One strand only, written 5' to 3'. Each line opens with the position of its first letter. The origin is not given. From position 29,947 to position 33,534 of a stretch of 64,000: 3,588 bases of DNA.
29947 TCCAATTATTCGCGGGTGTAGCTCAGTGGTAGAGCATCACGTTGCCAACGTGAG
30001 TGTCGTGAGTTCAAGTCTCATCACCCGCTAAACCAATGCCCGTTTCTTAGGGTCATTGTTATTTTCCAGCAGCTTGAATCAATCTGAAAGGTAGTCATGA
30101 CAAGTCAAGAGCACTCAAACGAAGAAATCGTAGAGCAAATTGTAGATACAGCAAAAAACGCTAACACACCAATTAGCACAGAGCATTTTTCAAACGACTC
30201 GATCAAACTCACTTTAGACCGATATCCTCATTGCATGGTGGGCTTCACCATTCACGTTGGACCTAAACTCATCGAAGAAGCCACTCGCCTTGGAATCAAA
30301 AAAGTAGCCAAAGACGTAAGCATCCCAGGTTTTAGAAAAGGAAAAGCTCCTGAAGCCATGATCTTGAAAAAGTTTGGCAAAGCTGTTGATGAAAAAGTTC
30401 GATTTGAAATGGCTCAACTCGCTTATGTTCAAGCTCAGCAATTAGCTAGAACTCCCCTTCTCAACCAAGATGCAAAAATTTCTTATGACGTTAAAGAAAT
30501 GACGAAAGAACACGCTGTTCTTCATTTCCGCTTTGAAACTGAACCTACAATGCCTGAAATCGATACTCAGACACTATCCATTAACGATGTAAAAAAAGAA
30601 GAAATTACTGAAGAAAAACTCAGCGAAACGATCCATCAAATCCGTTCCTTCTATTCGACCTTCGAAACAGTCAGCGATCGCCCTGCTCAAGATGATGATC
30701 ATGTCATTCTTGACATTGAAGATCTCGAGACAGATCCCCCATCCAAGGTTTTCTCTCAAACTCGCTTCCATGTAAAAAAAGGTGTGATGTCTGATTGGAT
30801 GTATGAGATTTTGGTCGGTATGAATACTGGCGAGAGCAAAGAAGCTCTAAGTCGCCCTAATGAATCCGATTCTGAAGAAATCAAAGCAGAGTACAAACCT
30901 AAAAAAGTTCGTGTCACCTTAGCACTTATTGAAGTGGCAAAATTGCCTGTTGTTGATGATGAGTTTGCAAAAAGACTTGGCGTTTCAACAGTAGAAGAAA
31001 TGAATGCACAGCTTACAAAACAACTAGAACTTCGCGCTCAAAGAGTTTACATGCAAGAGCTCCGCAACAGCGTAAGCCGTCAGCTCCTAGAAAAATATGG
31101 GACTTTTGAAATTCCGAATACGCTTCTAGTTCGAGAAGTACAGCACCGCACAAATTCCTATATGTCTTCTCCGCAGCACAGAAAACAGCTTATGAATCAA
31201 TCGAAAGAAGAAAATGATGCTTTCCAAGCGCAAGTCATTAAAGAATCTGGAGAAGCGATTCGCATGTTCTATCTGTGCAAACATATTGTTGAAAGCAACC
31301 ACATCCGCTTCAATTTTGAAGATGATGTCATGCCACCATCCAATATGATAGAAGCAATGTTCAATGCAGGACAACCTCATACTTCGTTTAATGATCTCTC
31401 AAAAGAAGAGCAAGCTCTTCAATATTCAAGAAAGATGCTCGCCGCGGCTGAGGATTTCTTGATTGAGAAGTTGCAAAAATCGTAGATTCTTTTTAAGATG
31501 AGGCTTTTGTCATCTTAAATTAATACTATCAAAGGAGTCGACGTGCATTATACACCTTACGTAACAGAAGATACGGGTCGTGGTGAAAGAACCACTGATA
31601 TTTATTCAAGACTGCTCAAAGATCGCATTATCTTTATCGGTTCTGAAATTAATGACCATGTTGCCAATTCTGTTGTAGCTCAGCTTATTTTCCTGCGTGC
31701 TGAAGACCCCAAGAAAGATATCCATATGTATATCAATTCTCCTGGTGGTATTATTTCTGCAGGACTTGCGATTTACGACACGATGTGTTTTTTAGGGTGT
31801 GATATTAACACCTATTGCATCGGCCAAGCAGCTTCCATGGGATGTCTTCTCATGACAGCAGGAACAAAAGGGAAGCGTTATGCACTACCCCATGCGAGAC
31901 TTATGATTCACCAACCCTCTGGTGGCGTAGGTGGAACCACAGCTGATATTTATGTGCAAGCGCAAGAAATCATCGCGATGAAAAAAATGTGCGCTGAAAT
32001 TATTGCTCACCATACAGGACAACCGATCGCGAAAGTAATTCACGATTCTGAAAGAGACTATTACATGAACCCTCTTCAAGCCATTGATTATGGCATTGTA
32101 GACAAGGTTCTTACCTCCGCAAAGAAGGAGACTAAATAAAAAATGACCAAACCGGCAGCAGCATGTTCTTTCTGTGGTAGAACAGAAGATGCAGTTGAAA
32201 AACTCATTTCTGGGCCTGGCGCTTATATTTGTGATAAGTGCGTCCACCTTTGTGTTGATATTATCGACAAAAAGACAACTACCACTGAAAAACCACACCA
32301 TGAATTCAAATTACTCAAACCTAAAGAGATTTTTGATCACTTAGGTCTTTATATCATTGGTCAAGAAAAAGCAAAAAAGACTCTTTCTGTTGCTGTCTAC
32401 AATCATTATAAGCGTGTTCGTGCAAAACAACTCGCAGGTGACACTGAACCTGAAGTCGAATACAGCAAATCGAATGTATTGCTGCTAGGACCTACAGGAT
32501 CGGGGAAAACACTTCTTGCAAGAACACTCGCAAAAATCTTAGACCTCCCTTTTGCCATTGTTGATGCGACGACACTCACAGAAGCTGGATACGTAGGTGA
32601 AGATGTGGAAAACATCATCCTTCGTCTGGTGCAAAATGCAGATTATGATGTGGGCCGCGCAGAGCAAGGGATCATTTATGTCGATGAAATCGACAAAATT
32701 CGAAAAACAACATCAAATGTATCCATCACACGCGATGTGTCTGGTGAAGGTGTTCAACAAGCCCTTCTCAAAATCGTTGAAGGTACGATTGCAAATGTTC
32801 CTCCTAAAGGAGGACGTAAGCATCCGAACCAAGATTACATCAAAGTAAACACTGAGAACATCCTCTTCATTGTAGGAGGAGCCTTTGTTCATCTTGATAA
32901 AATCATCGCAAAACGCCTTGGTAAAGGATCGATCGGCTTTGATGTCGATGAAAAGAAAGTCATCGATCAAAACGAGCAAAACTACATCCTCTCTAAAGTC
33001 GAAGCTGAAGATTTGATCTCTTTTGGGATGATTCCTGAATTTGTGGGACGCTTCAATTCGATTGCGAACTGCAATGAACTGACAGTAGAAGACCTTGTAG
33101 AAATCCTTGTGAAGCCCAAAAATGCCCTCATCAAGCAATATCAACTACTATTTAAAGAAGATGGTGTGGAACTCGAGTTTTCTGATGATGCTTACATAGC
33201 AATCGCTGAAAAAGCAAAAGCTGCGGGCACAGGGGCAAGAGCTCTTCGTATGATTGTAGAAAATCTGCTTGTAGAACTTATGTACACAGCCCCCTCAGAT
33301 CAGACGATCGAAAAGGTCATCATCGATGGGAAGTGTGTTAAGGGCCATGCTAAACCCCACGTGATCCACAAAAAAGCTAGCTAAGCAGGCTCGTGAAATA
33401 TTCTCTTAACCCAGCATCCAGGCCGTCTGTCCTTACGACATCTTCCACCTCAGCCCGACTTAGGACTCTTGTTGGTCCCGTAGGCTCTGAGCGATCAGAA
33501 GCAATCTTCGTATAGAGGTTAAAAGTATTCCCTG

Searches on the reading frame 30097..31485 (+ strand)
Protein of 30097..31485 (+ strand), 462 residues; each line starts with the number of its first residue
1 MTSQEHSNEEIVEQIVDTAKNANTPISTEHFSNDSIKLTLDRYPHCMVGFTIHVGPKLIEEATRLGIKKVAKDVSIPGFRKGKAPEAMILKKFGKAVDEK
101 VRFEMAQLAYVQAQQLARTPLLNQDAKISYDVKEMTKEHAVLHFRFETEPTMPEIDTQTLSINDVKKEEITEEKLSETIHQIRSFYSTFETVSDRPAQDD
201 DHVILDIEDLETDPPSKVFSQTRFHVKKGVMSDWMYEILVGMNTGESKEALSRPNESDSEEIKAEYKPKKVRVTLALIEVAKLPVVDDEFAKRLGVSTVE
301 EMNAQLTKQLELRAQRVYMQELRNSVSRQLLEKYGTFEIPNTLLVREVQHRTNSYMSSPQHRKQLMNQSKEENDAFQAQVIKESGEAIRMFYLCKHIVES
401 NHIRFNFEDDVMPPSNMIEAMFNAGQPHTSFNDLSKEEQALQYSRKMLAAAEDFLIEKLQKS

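Call 10: search_protein_families(library=pfam, proteins=[window:30097-31485:+], max_evalue=0.01)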
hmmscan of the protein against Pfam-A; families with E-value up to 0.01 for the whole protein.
window:30097-31485:+ (462 aa): 2 families
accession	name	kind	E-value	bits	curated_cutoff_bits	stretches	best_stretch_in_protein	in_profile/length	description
PF05697.18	Trigger_N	-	1e-19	71.7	22.2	1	40-182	5-144/144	Bacterial trigger factor protein (TF)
PF05698.19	Trigger_C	-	1.9e-08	35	22.7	1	298-439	1-143/162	Bacterial trigger factor protein (TF) C-terminus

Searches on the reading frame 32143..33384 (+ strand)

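Call 10: search_protein_families(library=pfam, proteins=[window:32143-33384:+], max_evalue=0.01)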
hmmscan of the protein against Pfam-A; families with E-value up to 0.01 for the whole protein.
window:32143-33384:+ (413 aa): 17 families
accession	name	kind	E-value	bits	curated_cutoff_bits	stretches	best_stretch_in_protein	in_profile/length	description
PF07724.20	AAA_2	-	9.1e-33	114.1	27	1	109-306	3-165/166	AAA domain (Cdc48 subfamily)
PF06689.19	zf-C4_ClpX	-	1.6e-17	63.5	27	1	7-42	2-38/39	ClpX C4-type zinc finger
PF00004.35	AAA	-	6.6e-14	52.9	21.2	1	112-218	1-98/131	ATPase family associated with various cellular activities (AAA)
PF10431.15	ClpB_D2-small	-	3.4e-09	37.1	21.9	1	313-391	1-75/81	C-terminal, D2-small domain, of ClpB protein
PF07728.20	AAA_5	-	4.7e-08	33.6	22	1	111-192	1-84/139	AAA domain (dynein-related subfamily)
PF01078.27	Mg_chelatase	-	7.6e-06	25.9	20.3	1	110-133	23-46/207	Magnesium chelatase, subunit ChlI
PF13401.12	AAA_22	-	0.00022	22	27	1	108-151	4-50/130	AAA domain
PF14532.12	Sigma54_activ_2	-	0.00029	21.5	25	1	105-189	17-84/138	Sigma-54 interaction domain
PF05496.18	RuvB_N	-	0.00033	20.9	27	1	72-190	10-100/159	Holliday junction DNA helicase RuvB P-loop domain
PF00493.29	MCM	-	0.00045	19.8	23.3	1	63-191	18-138/224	MCM P-loop domain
PF13191.12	AAA_16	-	0.00077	20.4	32.6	1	106-134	21-49/167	AAA ATPase domain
PF13173.12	AAA_14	-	0.00098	19.6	27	1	111-198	4-86/129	AAA domain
PF00158.32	Sigma54_activat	-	0.0011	19.2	20.2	0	105-131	18-44/168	Sigma-54 interaction domain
PF01695.23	IstB_IS21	-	0.0021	18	24.1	1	81-130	64-113/238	IstB-like ATP binding protein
PF00437.27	T2SSE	-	0.0044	16.1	24.9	0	105-134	138-167/370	Type II/IV secretion system protein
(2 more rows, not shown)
